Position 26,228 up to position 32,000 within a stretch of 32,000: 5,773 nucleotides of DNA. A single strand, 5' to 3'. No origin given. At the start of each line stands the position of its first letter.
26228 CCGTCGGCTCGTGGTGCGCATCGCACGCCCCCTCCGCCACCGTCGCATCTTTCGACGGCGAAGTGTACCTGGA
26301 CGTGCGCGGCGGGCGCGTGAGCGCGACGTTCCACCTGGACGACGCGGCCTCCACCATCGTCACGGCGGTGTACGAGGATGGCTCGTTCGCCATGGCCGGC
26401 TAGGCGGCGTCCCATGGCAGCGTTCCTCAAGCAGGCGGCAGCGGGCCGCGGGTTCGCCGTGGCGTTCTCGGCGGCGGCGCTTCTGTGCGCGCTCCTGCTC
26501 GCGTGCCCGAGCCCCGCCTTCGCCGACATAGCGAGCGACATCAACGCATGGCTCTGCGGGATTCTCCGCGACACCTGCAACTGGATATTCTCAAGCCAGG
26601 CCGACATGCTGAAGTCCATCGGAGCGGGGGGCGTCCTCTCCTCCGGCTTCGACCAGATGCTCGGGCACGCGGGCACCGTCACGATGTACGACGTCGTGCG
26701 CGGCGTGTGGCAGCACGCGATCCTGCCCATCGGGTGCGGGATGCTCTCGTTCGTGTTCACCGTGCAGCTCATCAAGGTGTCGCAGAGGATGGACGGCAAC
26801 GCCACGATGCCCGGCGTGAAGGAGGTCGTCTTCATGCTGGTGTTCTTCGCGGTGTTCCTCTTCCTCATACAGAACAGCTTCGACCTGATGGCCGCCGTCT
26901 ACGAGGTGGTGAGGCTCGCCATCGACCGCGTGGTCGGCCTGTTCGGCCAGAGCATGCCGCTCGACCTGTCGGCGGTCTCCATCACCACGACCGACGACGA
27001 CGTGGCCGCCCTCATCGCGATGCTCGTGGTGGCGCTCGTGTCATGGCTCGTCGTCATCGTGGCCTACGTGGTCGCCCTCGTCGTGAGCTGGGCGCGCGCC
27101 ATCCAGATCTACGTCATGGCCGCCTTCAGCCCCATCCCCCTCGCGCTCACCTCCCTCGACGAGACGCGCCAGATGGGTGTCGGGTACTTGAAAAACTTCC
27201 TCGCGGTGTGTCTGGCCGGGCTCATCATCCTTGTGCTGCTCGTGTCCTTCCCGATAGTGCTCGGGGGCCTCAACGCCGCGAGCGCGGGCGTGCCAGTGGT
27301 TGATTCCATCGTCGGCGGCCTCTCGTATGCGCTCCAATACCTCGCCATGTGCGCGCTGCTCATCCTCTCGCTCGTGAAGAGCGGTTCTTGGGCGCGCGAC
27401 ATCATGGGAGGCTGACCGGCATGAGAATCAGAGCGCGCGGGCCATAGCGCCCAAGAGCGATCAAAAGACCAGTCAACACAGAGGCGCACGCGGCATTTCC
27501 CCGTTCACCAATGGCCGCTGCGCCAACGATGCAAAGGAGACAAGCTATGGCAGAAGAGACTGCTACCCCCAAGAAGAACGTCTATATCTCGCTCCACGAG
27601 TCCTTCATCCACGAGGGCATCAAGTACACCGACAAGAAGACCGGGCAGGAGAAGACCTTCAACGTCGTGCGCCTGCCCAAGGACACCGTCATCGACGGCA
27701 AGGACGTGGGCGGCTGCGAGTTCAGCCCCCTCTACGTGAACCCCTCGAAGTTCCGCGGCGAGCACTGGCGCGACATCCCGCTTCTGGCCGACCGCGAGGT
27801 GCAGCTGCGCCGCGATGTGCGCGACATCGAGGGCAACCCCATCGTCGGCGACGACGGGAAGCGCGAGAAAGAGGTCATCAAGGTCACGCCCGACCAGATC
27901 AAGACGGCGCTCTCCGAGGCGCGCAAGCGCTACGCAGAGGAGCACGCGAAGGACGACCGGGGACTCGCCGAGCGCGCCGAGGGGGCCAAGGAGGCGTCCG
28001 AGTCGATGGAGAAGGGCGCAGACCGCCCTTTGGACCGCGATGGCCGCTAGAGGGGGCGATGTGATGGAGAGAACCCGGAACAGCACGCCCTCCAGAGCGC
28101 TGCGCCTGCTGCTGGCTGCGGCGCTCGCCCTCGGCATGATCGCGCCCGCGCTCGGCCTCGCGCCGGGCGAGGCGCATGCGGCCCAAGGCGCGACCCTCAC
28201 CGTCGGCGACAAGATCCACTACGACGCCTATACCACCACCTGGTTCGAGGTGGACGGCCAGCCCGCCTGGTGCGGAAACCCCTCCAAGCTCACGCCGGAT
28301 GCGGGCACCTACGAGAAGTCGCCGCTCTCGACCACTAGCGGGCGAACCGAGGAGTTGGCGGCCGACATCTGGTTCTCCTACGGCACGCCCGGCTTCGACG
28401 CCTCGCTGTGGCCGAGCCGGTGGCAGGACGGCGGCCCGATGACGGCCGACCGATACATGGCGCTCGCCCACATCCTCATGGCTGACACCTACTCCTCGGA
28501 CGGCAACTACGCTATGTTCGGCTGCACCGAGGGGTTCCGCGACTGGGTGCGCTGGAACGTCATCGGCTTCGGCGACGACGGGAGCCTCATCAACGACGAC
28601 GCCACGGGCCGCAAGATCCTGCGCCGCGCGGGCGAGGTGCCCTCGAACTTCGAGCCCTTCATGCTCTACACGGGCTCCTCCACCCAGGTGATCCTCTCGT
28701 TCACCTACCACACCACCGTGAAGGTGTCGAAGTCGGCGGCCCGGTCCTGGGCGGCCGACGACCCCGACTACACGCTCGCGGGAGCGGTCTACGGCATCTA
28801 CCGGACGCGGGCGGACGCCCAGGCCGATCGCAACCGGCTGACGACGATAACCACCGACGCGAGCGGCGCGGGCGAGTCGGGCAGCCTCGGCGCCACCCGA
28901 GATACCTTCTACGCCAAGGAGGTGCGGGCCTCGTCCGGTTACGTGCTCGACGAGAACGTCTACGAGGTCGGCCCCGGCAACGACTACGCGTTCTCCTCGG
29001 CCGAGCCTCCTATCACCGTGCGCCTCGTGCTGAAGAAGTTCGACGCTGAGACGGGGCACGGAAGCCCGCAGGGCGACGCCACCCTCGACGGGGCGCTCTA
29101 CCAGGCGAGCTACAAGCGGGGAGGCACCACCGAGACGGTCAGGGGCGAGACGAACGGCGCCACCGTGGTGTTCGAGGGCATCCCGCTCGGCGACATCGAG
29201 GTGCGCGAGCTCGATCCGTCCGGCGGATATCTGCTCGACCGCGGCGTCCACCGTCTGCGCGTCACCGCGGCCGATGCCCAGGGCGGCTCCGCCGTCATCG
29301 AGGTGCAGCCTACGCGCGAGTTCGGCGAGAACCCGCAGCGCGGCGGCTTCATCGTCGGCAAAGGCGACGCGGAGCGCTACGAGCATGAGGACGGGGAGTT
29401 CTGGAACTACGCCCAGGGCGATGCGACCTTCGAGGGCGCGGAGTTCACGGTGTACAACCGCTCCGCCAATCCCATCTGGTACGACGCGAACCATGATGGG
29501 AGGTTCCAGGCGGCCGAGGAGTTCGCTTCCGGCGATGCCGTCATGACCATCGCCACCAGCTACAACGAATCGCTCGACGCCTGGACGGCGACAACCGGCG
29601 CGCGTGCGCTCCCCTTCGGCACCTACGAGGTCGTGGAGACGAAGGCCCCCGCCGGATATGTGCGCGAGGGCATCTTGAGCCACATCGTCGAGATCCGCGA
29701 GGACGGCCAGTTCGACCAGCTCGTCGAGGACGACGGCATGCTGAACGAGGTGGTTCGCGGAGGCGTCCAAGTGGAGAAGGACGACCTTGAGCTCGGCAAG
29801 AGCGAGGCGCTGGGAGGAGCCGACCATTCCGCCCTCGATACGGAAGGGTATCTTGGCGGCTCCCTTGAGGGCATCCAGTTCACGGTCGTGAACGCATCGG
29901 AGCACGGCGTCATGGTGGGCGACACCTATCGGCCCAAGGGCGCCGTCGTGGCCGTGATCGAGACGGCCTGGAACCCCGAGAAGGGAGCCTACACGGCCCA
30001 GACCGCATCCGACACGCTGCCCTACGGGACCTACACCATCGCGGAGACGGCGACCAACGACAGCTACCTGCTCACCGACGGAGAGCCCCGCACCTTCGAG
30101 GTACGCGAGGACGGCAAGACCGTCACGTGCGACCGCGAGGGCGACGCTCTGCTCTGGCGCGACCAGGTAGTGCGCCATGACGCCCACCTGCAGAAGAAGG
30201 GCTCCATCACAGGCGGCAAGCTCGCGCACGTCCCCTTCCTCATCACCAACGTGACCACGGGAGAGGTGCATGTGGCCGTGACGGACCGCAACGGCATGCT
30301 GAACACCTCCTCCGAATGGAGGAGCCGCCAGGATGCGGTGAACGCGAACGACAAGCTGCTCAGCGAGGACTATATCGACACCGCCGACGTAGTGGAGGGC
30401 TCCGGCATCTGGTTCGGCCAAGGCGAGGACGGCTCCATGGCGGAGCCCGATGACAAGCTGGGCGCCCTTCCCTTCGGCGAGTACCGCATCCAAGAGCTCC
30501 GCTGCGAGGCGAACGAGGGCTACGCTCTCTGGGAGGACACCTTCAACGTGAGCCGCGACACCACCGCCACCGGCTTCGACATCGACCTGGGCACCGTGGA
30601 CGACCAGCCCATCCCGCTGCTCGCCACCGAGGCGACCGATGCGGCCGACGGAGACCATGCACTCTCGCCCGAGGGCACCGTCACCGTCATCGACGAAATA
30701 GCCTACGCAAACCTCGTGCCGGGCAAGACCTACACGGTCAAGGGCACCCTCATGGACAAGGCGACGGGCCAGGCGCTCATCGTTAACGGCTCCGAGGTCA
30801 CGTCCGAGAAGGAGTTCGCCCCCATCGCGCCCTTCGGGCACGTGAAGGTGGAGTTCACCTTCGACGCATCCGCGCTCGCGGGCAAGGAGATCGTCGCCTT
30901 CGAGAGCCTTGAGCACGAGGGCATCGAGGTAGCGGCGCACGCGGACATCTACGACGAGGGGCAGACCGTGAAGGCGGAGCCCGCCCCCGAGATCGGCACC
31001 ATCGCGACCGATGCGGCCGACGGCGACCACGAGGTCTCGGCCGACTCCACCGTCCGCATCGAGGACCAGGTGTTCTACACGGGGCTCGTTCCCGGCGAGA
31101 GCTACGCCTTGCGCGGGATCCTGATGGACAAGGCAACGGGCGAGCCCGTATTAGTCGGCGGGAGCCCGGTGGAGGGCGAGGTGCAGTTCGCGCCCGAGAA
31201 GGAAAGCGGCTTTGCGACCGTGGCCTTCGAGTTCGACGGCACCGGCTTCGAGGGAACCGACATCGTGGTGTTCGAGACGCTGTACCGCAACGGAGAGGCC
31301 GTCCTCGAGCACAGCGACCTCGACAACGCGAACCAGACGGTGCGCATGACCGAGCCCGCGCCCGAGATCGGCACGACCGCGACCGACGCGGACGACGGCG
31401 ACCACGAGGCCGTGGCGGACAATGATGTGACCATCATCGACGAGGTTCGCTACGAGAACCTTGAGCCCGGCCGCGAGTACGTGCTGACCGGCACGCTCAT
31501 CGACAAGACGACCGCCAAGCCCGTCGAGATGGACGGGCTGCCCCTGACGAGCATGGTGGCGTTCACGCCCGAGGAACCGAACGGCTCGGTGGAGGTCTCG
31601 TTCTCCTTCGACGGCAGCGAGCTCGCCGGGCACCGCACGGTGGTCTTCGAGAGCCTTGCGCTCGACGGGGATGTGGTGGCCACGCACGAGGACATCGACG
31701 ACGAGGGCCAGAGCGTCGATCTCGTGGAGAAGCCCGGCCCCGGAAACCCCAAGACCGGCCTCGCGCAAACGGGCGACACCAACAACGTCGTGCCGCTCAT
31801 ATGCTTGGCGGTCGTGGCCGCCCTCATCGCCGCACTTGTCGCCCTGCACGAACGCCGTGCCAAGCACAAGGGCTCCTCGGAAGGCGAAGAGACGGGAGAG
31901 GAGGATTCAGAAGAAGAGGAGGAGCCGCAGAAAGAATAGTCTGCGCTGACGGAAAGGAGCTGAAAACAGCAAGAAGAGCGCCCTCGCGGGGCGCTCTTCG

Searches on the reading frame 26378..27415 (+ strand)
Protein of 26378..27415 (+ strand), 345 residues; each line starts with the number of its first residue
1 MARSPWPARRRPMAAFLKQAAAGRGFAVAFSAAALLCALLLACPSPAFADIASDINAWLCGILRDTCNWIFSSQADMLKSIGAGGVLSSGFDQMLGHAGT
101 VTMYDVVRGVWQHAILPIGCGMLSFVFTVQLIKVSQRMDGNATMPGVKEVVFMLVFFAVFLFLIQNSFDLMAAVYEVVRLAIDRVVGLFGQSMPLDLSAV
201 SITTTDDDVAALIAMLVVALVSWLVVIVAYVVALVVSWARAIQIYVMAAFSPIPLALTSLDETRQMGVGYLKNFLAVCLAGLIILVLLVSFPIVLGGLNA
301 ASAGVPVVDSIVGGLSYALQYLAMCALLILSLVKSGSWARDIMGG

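Call 51: search_protein_families(library=pfam, proteins=[window:26378-27415:+], max_evalue=0.001)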
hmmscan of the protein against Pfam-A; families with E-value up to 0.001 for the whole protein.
window:26378-27415:+ (345 aa): 1 family
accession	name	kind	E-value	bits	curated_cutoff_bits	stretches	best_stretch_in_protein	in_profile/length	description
PF19478.4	TrbL_2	-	0.0002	21.6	27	1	105-252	25-174/174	TrbL/VirB6 plasmid conjugal transfer like protein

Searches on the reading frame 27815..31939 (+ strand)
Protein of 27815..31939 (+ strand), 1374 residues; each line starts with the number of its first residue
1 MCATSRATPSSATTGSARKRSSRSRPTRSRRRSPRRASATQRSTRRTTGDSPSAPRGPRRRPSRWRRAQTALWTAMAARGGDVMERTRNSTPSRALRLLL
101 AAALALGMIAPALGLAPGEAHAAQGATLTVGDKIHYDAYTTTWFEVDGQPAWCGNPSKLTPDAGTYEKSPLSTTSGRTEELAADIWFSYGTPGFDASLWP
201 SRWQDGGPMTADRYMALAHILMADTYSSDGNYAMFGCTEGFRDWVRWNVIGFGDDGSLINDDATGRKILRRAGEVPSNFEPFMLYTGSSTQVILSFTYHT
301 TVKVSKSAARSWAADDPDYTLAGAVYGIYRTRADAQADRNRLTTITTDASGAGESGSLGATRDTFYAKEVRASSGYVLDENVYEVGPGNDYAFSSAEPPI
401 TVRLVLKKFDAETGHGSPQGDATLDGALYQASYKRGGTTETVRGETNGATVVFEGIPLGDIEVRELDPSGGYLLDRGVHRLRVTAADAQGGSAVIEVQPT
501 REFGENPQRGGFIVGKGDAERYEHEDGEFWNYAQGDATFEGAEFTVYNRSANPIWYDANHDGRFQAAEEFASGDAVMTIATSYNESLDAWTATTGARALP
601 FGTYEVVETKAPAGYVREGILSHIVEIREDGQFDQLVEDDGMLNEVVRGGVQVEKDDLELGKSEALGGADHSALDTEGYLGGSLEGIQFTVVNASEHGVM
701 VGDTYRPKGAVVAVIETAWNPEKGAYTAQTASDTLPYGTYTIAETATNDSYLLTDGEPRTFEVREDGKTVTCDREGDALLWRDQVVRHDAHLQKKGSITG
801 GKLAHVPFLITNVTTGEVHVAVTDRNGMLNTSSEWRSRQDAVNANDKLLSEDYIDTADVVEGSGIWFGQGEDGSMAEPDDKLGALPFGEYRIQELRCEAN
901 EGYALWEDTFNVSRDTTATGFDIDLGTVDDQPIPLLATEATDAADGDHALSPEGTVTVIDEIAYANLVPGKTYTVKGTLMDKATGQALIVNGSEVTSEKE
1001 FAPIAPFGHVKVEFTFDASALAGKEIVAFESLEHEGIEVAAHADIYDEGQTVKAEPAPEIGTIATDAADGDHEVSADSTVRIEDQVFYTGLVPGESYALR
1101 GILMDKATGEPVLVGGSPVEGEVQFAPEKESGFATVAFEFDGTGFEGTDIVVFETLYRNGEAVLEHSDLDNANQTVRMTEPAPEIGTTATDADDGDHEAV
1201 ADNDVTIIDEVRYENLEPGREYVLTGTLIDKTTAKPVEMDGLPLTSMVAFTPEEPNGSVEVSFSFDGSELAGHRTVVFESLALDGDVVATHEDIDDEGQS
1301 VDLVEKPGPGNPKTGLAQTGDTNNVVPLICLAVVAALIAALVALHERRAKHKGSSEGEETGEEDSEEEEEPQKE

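Call 51: search_protein_families(library=pfam, proteins=[window:27815-31939:+], max_evalue=0.001)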
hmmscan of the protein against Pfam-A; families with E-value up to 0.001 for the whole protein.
window:27815-31939:+ (1374 aa): 3 families
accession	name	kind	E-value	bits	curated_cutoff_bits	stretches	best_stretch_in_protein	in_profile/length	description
PF18202.7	TQ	-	4.2e-91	302.4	23.8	3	1183-1301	1-125/127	T-Q ester bond containing domain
PF17802.7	SpaA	-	7.7e-33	113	23.1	3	683-773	15-86/91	Prealbumin-like fold domain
PF20610.3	TED_2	-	2.2e-12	47.5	27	1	127-239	3-111/131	Thioester domain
